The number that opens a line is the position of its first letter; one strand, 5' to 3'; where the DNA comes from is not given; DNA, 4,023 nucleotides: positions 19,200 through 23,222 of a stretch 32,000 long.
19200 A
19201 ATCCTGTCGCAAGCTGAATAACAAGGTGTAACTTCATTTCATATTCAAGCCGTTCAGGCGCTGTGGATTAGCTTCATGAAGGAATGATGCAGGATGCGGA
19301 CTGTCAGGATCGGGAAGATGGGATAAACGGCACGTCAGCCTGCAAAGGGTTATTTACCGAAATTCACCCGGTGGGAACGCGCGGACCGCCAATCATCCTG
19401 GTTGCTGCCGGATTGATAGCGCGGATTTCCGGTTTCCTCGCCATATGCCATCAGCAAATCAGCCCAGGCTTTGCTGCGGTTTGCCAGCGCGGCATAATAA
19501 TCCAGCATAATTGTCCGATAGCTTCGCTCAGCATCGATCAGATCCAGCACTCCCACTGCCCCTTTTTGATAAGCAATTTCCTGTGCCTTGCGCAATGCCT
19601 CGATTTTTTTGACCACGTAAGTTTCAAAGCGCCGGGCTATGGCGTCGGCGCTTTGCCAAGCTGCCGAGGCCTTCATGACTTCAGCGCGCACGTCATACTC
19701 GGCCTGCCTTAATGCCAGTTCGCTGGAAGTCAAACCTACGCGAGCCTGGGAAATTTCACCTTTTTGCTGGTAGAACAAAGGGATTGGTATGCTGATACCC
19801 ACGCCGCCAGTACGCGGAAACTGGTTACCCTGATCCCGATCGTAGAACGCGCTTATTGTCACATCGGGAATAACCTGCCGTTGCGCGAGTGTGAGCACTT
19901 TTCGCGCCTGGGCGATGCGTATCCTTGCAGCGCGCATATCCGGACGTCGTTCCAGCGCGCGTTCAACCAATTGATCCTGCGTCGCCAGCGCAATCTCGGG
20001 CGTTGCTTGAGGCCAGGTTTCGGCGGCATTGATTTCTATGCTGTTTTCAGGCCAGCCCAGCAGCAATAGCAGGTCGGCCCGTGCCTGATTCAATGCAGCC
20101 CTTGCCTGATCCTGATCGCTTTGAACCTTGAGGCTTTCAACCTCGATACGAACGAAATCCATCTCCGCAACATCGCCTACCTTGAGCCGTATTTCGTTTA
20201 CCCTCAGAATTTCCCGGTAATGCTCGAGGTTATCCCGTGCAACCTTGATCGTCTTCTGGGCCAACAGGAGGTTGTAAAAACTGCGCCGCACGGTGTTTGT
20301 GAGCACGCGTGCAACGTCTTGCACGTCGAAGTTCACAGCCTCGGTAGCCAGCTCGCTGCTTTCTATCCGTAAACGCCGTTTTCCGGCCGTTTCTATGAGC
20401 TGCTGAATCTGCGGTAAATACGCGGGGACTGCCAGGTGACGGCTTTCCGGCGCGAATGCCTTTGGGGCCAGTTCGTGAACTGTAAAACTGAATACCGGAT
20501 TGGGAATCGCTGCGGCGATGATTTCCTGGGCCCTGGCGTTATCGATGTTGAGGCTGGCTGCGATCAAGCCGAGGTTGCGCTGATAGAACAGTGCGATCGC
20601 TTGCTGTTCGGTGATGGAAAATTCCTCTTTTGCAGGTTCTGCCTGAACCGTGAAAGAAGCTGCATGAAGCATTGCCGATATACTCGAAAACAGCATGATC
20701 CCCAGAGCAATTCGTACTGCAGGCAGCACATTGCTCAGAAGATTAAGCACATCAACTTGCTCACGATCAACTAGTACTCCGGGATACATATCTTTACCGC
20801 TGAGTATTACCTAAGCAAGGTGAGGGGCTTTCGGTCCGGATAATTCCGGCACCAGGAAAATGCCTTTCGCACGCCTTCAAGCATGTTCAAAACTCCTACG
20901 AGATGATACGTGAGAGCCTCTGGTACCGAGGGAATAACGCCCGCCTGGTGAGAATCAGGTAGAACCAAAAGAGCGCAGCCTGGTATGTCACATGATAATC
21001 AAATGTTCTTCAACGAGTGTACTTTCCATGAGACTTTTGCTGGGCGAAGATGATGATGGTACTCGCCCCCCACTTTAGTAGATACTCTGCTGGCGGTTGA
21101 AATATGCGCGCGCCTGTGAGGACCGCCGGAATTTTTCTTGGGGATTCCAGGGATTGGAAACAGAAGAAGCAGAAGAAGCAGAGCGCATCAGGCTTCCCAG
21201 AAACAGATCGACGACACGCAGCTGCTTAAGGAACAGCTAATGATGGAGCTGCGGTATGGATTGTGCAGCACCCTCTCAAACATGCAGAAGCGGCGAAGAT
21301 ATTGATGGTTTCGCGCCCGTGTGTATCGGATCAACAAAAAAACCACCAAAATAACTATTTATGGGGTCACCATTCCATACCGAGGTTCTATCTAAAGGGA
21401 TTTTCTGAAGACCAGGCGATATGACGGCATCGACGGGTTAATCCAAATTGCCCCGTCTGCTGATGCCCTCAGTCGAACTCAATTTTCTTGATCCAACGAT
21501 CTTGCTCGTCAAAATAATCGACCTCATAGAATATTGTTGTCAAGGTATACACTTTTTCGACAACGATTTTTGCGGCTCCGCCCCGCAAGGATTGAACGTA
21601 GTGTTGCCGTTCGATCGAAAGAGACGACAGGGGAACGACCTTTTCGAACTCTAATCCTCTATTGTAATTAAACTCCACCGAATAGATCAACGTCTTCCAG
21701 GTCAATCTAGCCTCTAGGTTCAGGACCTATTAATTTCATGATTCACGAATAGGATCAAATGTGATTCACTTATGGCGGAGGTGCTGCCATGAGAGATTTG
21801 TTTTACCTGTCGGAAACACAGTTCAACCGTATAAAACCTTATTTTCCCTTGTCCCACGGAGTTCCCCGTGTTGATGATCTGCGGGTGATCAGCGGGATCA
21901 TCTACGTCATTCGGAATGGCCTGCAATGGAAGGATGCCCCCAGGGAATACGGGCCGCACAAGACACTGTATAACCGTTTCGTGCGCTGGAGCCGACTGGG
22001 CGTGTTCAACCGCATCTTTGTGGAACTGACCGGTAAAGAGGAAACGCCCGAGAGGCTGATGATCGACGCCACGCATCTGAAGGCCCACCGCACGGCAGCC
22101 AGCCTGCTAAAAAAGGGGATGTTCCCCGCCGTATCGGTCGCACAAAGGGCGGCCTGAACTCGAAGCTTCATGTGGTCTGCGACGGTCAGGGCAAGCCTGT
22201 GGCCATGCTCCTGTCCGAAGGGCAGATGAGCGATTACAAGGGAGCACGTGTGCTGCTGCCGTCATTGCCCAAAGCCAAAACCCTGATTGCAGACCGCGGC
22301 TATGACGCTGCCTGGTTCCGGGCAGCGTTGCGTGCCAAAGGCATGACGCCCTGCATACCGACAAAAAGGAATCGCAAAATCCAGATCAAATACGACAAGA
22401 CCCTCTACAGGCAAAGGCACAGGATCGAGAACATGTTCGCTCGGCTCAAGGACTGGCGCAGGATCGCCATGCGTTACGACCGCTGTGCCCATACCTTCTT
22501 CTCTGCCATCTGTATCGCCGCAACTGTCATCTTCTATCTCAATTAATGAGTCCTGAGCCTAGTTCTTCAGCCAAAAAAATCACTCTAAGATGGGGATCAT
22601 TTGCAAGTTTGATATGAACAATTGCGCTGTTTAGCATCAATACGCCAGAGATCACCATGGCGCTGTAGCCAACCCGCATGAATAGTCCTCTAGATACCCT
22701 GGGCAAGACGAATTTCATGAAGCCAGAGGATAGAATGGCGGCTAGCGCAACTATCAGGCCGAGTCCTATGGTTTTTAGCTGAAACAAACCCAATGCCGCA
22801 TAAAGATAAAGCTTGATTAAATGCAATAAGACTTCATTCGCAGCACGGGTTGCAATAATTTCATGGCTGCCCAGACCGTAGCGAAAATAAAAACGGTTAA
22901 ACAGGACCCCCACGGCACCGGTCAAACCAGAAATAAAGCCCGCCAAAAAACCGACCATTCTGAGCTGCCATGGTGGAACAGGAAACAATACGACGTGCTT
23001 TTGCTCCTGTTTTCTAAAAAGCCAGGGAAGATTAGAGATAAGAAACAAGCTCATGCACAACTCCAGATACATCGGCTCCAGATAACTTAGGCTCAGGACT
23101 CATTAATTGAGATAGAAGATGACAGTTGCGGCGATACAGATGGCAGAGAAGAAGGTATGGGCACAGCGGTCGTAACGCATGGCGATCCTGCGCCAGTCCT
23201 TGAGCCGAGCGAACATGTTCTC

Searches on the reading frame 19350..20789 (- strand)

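Call 16: search_protein_families(library=pfam, proteins=[window:19350-20789:-], max_evalue=0.001)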
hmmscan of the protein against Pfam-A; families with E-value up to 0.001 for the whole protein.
window:19350-20789:- (479 aa): 1 family
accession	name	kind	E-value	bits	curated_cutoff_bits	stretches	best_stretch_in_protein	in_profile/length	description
PF02321.23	OEP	-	2e-44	152.1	22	2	272-449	2-186/187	Outer membrane efflux protein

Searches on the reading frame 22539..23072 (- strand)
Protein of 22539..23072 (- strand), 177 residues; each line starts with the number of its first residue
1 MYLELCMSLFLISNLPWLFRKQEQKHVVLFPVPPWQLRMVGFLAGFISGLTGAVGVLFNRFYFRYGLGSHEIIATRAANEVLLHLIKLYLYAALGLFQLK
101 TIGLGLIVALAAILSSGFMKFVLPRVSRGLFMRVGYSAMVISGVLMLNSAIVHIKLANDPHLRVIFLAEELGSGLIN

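Call 16: search_protein_families(library=pfam, proteins=[window:22539-23072:-], max_evalue=0.001)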
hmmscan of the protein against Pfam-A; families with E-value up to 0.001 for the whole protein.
window:22539-23072:- (177 aa): 1 family
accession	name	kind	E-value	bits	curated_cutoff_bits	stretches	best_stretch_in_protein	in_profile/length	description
PF01925.25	TauE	-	3.6e-09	37.1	32.6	1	3-146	92-237/237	Sulfite exporter TauE/SafE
